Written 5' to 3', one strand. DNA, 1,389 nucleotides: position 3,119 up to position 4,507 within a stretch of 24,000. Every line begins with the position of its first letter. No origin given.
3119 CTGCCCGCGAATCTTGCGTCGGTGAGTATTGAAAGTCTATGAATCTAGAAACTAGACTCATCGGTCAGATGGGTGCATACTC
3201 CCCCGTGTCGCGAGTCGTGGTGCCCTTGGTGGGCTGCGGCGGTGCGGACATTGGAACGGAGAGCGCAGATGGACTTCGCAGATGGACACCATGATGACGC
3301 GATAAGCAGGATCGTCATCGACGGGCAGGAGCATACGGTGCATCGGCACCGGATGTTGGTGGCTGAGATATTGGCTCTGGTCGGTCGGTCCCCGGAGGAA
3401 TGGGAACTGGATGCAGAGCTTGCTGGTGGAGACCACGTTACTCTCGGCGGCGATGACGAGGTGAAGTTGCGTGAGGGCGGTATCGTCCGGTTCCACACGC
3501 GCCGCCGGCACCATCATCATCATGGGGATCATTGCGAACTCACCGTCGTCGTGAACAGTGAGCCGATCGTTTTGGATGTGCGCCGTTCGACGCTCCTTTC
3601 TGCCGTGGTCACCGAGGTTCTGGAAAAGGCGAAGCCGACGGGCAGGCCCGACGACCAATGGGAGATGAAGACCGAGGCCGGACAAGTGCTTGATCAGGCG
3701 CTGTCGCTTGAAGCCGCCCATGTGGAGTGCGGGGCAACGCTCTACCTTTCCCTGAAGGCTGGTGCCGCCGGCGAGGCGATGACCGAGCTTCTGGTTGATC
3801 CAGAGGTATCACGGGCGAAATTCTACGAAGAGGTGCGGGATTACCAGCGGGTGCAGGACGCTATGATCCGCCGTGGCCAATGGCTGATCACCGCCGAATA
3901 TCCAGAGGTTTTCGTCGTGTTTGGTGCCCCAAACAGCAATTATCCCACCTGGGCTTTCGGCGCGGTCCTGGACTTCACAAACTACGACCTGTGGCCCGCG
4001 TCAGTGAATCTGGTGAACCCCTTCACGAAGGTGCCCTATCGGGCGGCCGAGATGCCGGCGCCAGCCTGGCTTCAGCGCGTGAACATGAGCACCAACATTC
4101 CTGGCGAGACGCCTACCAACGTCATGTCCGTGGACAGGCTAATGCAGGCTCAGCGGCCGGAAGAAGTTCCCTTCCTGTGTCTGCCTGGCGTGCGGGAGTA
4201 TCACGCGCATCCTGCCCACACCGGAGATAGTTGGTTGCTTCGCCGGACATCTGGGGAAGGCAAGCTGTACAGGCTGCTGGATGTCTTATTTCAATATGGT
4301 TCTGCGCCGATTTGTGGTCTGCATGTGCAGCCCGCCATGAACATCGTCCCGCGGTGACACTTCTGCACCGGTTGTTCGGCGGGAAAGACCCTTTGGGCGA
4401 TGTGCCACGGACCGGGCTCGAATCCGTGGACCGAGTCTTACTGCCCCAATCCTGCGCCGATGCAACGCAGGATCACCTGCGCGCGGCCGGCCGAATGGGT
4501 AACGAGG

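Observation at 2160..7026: WYL-controlled bacterial ubiquitin-like conjugation (Bil-type) operon with a fifth, HEPN gene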

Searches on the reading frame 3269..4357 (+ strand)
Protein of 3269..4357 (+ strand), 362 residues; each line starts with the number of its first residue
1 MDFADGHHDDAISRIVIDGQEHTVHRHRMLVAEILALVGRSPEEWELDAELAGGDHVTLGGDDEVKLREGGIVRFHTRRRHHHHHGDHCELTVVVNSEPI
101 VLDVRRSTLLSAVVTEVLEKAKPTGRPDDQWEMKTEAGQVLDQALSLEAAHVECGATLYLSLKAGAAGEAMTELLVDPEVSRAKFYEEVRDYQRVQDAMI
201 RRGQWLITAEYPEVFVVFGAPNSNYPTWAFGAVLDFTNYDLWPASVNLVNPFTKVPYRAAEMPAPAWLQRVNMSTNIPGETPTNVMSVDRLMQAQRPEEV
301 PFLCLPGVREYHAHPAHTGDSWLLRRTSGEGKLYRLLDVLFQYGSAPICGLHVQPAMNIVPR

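Call 3: search_protein_families(library=pfam, proteins=[window:3269-4357:+], max_evalue=0.01)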
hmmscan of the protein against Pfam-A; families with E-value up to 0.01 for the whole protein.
window:3269-4357:+ (362 aa): 4 families
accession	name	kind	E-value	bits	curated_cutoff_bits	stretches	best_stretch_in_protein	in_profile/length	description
PF14455.11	Metal_CEHH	-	2.4e-44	151.4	25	1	176-348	1-176/176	Predicted metal binding domain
PF10790.15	DUF2604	-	4.3e-17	62.7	25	1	85-168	2-85/85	Protein of Unknown function (DUF2604)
PF14452.12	Multi_ubiq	-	1.8e-07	31.7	24.5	1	14-79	2-68/69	Multiubiquitin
PF08817.16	YukD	-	0.00068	20.8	27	1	89-160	2-76/76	WXG100 protein secretion system (Wss), protein YukD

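Call 4: search_protein_families(library=padloc, proteins=[window:3269-4357:+], max_evalue=0.01)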
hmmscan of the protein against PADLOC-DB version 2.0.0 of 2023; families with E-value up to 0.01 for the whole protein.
window:3269-4357:+ (362 aa): 0 families

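Call 6: search_solved_structures(query=window:3269-4357:+, max_evalue=1, show_alignments=2)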
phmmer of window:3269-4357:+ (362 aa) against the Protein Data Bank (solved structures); distinct sequences matched with E-value up to 1: 26.
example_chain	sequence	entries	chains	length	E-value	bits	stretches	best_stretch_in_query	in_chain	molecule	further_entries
8tyz_C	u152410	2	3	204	8.9e-39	136.9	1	175-355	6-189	E2(BilB)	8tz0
8u38_A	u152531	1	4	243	5.2e-14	55.4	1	10-168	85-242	Methylobacterium brachiatum Ubl-BilA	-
9d5b_A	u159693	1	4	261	8.3e-14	54.7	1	10-168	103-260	Multi-ubiquitin domain-containing protein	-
8tyx_A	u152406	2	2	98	2e-10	43.6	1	79-168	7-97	Ubl(BilA)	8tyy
8tyz_B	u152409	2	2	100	2.1e-10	43.6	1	79-168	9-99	Ubl(BilA)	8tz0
2kdi_A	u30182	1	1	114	0.00012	24.7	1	80-173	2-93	Ubiquitin, Vacuolar protein sorting-associated protein 27 fusion protein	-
5tte_F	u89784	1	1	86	0.00038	22.9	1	80-163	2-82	ubiquitin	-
9v33_M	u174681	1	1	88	0.0011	21.4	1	80-163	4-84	Polyubiquitin-B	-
5vix_A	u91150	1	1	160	0.011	18.2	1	81-169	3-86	Polyubiquitin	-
1nm7_A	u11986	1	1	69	0.027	16.9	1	80-140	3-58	Peroxisomal Membrane Protein PAS20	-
6rsq_A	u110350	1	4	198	0.03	16.7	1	79-215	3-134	Adenylyl cyclase-associated protein 1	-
6nya_B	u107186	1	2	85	0.033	16.6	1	80-163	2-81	Ubiquitin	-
4lcd_E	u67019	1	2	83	0.039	16.3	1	81-163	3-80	Ubiquitin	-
9egv_C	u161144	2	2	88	0.039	16.3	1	81-163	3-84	Polyubiquitin-C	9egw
5udh_E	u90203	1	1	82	0.05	16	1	81-163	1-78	Ubiquitin C variant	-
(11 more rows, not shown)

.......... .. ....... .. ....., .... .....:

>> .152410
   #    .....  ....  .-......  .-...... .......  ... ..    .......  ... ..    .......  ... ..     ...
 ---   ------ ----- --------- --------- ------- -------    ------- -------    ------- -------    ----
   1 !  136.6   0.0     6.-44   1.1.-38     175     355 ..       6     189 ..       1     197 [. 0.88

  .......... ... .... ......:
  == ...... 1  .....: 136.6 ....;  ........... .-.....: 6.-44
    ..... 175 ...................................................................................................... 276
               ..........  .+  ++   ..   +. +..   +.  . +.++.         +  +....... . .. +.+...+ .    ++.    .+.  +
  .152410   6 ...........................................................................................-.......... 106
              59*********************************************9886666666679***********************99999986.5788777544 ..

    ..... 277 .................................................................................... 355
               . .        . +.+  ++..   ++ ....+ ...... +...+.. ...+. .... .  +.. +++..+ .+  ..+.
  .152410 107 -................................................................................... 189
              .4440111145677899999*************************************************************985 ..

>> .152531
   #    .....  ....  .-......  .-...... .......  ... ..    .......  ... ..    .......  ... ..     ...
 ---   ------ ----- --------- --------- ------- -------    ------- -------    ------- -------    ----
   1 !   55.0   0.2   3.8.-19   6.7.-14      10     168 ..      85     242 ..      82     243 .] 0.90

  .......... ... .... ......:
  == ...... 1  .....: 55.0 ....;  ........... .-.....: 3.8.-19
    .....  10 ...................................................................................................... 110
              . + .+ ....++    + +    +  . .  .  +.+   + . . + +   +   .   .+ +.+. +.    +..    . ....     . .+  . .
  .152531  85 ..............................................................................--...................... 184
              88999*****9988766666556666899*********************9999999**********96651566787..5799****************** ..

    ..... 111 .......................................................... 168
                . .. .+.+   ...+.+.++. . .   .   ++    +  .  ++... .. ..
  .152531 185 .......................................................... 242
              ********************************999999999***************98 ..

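Call 8: search_protein_families(library=ncbifam, proteins=[window:3269-4357:+], max_evalue=0.01)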
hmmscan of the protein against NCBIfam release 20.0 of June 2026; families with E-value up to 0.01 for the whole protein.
window:3269-4357:+ (362 aa): 0 families

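Call 18: find_homologous_proteins(query=window:3269-4357:+, max_evalue=0.00001)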
Query window:3269-4357:+ (362 aa): 403 proteins with E <= 0.00001 among 8000 candidates; the best 120 are listed.
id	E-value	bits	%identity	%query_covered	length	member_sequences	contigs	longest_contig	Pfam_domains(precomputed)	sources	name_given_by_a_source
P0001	2.2e-224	762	91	100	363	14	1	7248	PF10790.16,PF14452.13,PF14455.12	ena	-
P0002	1.4e-216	737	87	100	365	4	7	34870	PF10790.16,PF08817.17,PF14455.12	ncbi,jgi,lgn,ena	jgi:hypothetical protein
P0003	1.4e-177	609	78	92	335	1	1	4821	PF10790.16,PF14455.12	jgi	jgi:hypothetical protein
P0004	2.0e-129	450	59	96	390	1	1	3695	PF10790.16,PF14455.12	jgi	jgi:hypothetical protein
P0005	6.6e-127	442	61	95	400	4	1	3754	PF10790.16,PF14455.12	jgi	jgi:hypothetical protein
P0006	4.4e-125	436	56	99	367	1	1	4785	PF10790.16,PF14455.12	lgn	-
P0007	6.9e-125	435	54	99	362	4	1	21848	PF10790.16,PF14455.12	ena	-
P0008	1.3e-124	434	57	95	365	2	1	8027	PF10790.16,PF08817.17,PF14455.12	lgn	-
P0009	2.0e-124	434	59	96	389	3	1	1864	PF10790.16,PF08817.17,PF14452.13,PF14455.12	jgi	jgi:hypothetical protein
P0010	7.1e-122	425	57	95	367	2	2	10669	PF10790.16,PF08817.17,PF14455.12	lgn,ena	-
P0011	3.4e-116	407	55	96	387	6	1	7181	PF10790.16,PF14455.12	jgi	jgi:hypothetical protein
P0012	4.2e-113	396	53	100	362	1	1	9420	PF10790.16,PF08817.17,PF14455.12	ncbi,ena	-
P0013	1.1e-112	395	53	100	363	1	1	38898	PF10790.16,PF08817.17,PF14455.12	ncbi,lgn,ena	-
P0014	4.5e-112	393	53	100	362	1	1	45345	PF10790.16,PF08817.17,PF14455.12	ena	-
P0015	7.2e-108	379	52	95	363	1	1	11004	PF10790.16,PF14455.12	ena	-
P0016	9.0e-108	379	54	98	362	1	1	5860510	PF10790.16,PF14455.12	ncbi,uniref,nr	ncbi:putative metal-binding protein [Lichenibacterium dinghuense]|uniref:putative metal-binding prot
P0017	9.1e-108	379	52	95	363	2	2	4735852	PF10790.16,PF08817.17,PF14455.12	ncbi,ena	-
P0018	1.7e-107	378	51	96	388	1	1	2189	PF10790.16,PF08817.17,PF14455.12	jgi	jgi:hypothetical protein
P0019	1.7e-106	375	52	96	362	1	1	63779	PF10790.16,PF14455.12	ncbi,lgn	-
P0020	1.3e-104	368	51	98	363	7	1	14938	PF10790.16,PF14455.12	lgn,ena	-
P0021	2.4e-104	367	52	95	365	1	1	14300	PF10790.16,PF14455.12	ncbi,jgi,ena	jgi:hypothetical protein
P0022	2.3e-103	364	49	97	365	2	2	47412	PF10790.16,PF14455.12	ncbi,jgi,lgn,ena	-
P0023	1.0e-102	362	51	96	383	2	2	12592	PF10790.16,PF14455.12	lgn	-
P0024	3.3e-74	268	58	63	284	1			PF10790.16,PF14455.12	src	-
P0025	3.1e-67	245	44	76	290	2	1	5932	PF10790.16,PF14455.12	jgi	jgi:Predicted metal binding domain/Protein of Unknown function (DUF2604)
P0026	6.6e-62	228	41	77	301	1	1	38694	PF10790.16,PF14455.12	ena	-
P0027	9.4e-62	227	54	52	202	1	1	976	PF14455.12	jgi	jgi:hypothetical protein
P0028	8.7e-61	224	42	87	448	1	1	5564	PF10790.16,PF14452.13,PF14455.12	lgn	-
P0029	2.3e-60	223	41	87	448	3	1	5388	PF10790.16,PF14452.13,PF14455.12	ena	-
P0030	5.9e-60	221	41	87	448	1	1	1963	PF10790.16,PF14452.13,PF14455.12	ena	-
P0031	7.2e-60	221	56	51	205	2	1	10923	PF14455.12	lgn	-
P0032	6.1e-59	218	39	87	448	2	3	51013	PF10790.16,PF14452.13,PF14455.12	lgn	-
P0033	9.0e-59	218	57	49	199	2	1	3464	PF14455.12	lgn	-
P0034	1.6e-58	217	53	53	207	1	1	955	PF14455.12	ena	-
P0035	4.6e-58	215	54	51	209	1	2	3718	PF14455.12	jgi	jgi:hypothetical protein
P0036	4.7e-58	215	55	51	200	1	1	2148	PF14455.12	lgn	-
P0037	6.0e-58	215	54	51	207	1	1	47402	PF14455.12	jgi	jgi:hypothetical protein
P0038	7.4e-58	215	56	50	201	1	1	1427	PF14455.12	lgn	-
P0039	2.1e-57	213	55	52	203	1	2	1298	PF14455.12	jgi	jgi:hypothetical protein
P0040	2.8e-57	213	52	51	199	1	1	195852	PF14455.12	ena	-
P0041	5.3e-57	212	39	87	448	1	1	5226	PF10790.16,PF14452.13,PF14455.12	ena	-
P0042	6.9e-57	211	54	51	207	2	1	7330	PF14455.12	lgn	-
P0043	7.0e-57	211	39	76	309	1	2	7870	PF10790.16,PF14455.12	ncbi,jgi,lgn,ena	-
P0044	7.6e-57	211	53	51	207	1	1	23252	PF14455.12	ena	-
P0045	1.5e-56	210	50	52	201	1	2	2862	PF14455.12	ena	-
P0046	1.7e-56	210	55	51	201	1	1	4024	PF14455.12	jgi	jgi:hypothetical protein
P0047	2.4e-56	210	52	51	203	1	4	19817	PF14455.12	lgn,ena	-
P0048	2.7e-56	209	52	51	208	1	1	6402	PF14455.12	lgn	-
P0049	4.2e-56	209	52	50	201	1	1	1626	PF14455.12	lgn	-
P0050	4.3e-56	209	53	50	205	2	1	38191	PF14455.12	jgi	-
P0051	5.6e-56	208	51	52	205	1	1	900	PF14455.12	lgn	-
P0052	6.5e-56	208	51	52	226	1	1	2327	PF14455.12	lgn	-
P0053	7.3e-56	208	52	51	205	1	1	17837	PF14455.12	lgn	-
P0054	8.8e-56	208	55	50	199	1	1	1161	PF14455.12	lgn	-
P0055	1.1e-55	207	42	83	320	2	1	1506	PF10790.16,PF14455.12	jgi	jgi:hypothetical protein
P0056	1.3e-55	207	53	52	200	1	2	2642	PF14455.12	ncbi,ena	-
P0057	2.0e-55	207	52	51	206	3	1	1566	PF14455.12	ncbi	-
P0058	2.3e-55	206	52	49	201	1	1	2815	PF14455.12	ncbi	-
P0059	3.7e-55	206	39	79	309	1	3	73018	PF10790.16,PF14455.12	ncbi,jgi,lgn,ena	-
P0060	4.8e-55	205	49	52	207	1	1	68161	PF14455.12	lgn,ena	-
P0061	5.1e-55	205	53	51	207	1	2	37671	PF14455.12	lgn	-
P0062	6.1e-55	205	52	51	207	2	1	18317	PF14455.12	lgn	-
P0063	7.0e-55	205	53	51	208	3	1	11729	PF14455.12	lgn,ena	-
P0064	8.4e-55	205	52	51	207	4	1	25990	PF14455.12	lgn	-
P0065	1.0e-54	204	55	51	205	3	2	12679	PF14455.12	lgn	-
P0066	1.1e-54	204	49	52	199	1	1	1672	PF14455.12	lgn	-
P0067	1.4e-54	204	52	51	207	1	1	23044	PF14455.12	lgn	-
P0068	1.5e-54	204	54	52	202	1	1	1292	PF14455.12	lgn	-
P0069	2.5e-54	203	52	52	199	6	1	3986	PF14455.12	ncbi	-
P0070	3.0e-54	203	52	49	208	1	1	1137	PF14455.12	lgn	-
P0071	3.4e-54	203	52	52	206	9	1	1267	PF14455.12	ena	-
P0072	4.2e-54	202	52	51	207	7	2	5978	PF14455.12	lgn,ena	-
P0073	4.4e-54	202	50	52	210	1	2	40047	PF14455.12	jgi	jgi:hypothetical protein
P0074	4.6e-54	202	53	51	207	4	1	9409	PF14455.12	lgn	-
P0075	4.8e-54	202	51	50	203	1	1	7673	PF14455.12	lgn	-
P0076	5.9e-54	202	48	52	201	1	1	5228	PF14455.12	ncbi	-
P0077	6.6e-54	202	50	52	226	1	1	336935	PF14455.12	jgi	jgi:putative metal binding uncharacterized protein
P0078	7.5e-54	201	53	48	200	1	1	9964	PF14455.12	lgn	-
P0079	1.6e-53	200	48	57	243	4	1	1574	PF14455.12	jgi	-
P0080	1.8e-53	200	38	78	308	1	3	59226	PF10790.16,PF14455.12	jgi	jgi:hypothetical protein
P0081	1.8e-53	200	52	52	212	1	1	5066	PF14455.12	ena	-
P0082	1.9e-53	200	50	52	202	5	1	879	PF14455.12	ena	-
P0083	1.9e-53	200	53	51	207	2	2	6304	PF14455.12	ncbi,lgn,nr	ncbi:MAG: hypothetical protein M3Q71_08255 [Chloroflexota bacterium]|nr:hypothetical protein [Chloro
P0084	3.3e-53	199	53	51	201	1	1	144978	PF14455.12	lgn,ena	-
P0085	5.0e-53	199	50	52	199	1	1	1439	PF14455.12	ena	-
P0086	6.4e-53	198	47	53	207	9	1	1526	PF14455.12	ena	-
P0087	1.0e-52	198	51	52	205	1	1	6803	PF14455.12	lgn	-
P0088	1.6e-52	197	51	51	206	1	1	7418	PF14455.12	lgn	-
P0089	1.9e-52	197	52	51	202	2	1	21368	PF14455.12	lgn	-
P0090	2.5e-52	196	51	49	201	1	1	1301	PF14455.12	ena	-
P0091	2.9e-52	196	51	51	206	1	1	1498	PF14455.12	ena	-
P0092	3.0e-52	196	50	51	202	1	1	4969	PF14455.12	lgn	-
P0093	3.0e-52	196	55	49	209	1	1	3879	PF14455.12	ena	-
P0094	3.7e-52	196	54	51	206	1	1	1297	PF14455.12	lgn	-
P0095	4.2e-52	196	50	52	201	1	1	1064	PF14455.12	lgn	-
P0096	5.3e-52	195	49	52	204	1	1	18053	PF14455.12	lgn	-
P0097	5.5e-52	195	48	50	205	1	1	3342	PF14455.12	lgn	-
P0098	6.6e-52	195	52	50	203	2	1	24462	PF14455.12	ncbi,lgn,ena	-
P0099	6.7e-52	195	51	51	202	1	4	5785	PF14455.12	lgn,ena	-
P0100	8.3e-52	195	50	50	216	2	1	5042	PF14455.12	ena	-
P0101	8.8e-52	195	53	50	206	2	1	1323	PF14455.12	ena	-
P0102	1.0e-51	194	49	51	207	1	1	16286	PF14455.12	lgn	-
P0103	1.0e-51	194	51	50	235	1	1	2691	PF14455.12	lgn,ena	-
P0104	1.1e-51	194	51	50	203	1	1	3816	PF14455.12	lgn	-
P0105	1.5e-51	194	51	49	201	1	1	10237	PF14455.12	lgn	-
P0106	1.6e-51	194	52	50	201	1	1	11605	PF14455.12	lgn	-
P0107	3.6e-51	193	49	50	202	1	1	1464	PF14455.12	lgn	-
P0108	3.8e-51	192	53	49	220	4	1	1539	PF14455.12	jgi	jgi:hypothetical protein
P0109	4.4e-51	192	52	51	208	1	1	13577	PF14455.12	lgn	-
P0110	4.5e-51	192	48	52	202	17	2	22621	PF14455.12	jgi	jgi:Predicted metal binding domain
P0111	4.6e-51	192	48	51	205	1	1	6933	PF14455.12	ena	-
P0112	1.5e-50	191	47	52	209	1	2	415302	PF14455.12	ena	-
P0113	1.7e-50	190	47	50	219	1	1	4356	PF14455.12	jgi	jgi:hypothetical protein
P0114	1.7e-50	190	52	50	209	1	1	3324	PF14455.12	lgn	-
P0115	1.8e-50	190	51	49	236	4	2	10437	PF14455.12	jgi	jgi:hypothetical protein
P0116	2.1e-50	190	51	50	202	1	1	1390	PF14455.12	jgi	jgi:hypothetical protein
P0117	2.5e-50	190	50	52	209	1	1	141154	PF14455.12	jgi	jgi:hypothetical protein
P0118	2.7e-50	190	52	49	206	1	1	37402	PF14455.12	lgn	-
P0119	3.8e-50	189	49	50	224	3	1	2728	PF14455.12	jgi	jgi:hypothetical protein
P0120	4.2e-50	189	48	50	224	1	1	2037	PF14455.12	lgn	-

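Call 20: find_related_loci(query=A1, collection=genome_contigs, flank=10000)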
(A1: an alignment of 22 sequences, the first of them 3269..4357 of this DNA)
Query A1 (362 aa) in genome_contigs; peptide patterns used: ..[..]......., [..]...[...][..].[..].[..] (x = any residue, [..] = any of these).
104 stretches matched a pattern; 94 encode a relative of the query (tblastn E <= 1e-3); the best 80 are kept; 80 distinct loci.
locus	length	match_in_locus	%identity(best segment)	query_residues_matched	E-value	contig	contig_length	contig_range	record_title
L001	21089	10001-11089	91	1-362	0e+0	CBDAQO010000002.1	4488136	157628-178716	MAG: Acetobacteraceae bacterium isolate 9dc8c409-be2f-4bcf-a586-99602b4c8b81 genome assembly, contig: contig_2, whole ge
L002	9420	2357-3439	53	1-361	2e-116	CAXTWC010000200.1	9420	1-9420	MAG TPA_asm: uncultured Acetobacteraceae bacterium isolate private_T1889_metawrap_bin.5 genome assembly, contig: private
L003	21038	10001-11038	52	17-361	2e-105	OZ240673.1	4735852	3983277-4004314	MAG: Acetobacteraceae bacterium isolate 4183485d-6ac9-4fe3-b755-999a566cf46a genome assembly, chromosome: 1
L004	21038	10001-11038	52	17-361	9e-105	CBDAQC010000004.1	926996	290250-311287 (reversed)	MAG: Acetobacteraceae bacterium isolate ab53c13f-fd78-4bf1-b383-251063a61b29 genome assembly, contig: contig_4, whole ge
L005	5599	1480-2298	43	89-354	2e-64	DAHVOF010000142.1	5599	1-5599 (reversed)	MAG TPA_asm: Actinobacteria bacterium isolate clean582 k141_67133, whole genome shotgun sequence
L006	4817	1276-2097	41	85-354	1e-63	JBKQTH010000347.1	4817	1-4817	MAG: Ktedonobacterales bacterium isolate MHr2D2E2F__bin_10 MHr2D2E2F_000000256968, whole genome shotgun sequence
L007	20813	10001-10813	42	88-354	1e-63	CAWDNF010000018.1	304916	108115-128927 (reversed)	MAG: uncultured Solirubrobacterales bacterium isolate MFD09603.bin.2.251 genome assembly, contig: contig_8123, whole gen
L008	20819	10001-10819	39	85-354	2e-63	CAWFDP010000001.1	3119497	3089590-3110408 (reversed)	MAG: uncultured Acidobacteriota bacterium isolate MFD05513.bin.1.260 genome assembly, contig: contig_2101, whole genome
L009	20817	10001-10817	55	91-361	1e-68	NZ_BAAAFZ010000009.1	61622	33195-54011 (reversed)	Craurococcus roseus strain JCM 9933 sequence009, whole genome shotgun sequence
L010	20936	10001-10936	39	34-348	2e-61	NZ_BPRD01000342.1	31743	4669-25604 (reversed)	Methylorubrum podarium strain DSM 15083 entry342, whole genome shotgun sequence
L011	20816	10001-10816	40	87-354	4e-61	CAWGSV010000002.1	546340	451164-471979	MAG: uncultured Acidobacteriota bacterium isolate MFD05513.bin.2.196 genome assembly, contig: contig_13340, whole genome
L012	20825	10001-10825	41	87-353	8e-61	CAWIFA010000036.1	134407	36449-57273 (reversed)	MAG: uncultured Solirubrobacterales bacterium isolate MFD01721.bin.2.80 genome assembly, contig: contig_5343, whole geno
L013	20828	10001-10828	41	91-361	3e-59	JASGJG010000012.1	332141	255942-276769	MAG: Armatimonas sp. isolate 5N410 JMF-2111-06-0005.ont.bin.410_11, whole genome shotgun sequence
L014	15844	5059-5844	40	91-354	8e-59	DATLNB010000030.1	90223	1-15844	MAG TPA_asm: Chthoniobacterales bacterium isolate SMAG_U13789 k141_1008034, whole genome shotgun sequence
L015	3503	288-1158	52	70-354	3e-61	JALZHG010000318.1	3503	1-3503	MAG: Chloroflexota bacterium isolate PEA bin11 SC8832_NODE_1378_length_3503_cov_1.652547, whole genome shotgun sequence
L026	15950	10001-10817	43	91-359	9e-49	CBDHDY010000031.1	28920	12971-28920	MAG: Dehalococcoidia bacterium isolate e58c4f91-f2be-4f0a-9909-6998b1ebe402 genome assembly, contig: contig_31, whole ge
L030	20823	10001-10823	42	87-354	2e-48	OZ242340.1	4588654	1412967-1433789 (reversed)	MAG: Pseudomonadales bacterium isolate 91155978-9a53-44d7-b5ce-53facbcce8b6 genome assembly, chromosome: 1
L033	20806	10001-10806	45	87-348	2e-45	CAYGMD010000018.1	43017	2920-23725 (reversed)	MAG TPA_asm: uncultured Acidobacterium sp. isolate ERP113451_co6_2 genome assembly, contig: NODE_179_length_43017_cov_19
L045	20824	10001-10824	41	87-353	1e-46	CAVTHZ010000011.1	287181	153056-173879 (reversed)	MAG: uncultured Acidobacteriaceae bacterium isolate MFD05705.bin.2.13 genome assembly, contig: contig_62467, whole genom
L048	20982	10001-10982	43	29-354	1e-50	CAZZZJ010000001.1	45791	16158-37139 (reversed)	MAG: Beijerinckiaceae bacterium isolate Green_AP.bin.3 genome assembly, contig: NODE_79_length_45791_cov_10.454194, whol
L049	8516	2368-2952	38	159-354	6e-38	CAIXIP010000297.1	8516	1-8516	MAG: uncultured Bacteroidetes bacterium isolate KT5_bin-767 genome assembly, contig: bin-767:297/358, whole genome shotg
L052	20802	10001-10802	42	82-353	5e-42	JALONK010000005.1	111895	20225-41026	MAG: Bacteroidia bacterium isolate Prado075 scaffold_68, whole genome shotgun sequence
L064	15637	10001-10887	36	91-354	3e-37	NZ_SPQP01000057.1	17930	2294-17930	Blastococcus sp. TF02A-35 NODE_57_length_17930_cov_415.252036, whole genome shotgun sequence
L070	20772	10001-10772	36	90-359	3e-34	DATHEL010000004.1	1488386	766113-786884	MAG TPA_asm: Cyclobacteriaceae bacterium isolate SMAG_U12420 k141_272669, whole genome shotgun sequence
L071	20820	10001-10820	35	87-359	2e-33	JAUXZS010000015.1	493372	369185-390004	MAG: Bacteroidota bacterium isolate C18_maxbin.119 C18_k141_203660, whole genome shotgun sequence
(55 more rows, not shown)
